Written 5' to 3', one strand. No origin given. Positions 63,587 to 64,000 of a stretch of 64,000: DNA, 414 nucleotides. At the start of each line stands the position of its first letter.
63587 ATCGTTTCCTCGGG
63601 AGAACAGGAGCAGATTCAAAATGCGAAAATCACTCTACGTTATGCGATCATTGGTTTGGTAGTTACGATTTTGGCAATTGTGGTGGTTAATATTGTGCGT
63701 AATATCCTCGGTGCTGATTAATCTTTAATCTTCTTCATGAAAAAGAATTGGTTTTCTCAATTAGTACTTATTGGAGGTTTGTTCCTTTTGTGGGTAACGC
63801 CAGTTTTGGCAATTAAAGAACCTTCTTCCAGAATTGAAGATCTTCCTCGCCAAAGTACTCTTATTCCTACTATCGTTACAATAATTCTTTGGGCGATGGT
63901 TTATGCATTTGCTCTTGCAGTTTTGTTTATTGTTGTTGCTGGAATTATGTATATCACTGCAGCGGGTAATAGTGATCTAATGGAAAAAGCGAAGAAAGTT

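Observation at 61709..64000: Tandem array of at least six paralogous VirB2/TrbC-like small pilin genes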

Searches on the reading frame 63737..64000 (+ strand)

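Call 9: search_protein_families(library=pfam, proteins=[window:63737-64000:+], max_evalue=1)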
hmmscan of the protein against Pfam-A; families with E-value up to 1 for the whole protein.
window:63737-64000:+ (88 aa): 7 families
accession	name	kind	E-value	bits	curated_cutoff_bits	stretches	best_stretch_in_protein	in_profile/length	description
PF18895.5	T4SS_pilin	-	0.00019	21.9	26.6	1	42-87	8-49/71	Type IV secretion system pilin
PF10060.15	DUF2298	-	0.0032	16.9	27.8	1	6-75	365-433/488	Uncharacterized membrane protein (DUF2298)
PF07298.16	NnrU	-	0.021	14.9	24.7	1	7-69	123-185/188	NnrU protein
PF05814.16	Ac76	-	0.12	12.8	22.5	1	54-86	27-61/83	Orf76 (Ac76)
PF13755.11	Sensor_TM1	-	0.7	10.1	26.6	0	57-76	18-37/68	Sensor N-terminal transmembrane domain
PF11298.13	DUF3099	-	0.87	10.2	23.2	0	3-28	42-67/72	Protein of unknown function (DUF3099)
PF09125.15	COX2-transmemb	-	0.9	9.8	25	0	57-75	18-36/38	Cytochrome C oxidase subunit II, transmembrane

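Call 10: search_protein_families(library=ncbifam, proteins=[window:63737-64000:+], max_evalue=1)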
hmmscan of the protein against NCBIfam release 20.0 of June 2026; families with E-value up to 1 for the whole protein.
window:63737-64000:+ (88 aa): 4 families
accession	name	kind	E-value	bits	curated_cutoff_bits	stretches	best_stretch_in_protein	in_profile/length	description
NF038391.1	streptophobe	domain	0.0007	18.6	60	1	17-78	176-237/408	streptophobe family protein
TIGR03717.1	R_switched_YjbE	subfamily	0.005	16.6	134.8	1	8-56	62-110/176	YjbE family putative metal transport protein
NF033218.1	anchor_AmaP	equivalog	0.016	15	55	1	6-72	5-71/166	alkaline shock response membrane anchor protein AmaP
NF011179.0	PRK14584.1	equivalog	0.56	10.3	180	1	9-65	24-79/153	poly-beta-1,6-N-acetyl-D-glucosamine biosynthesis protein PgaD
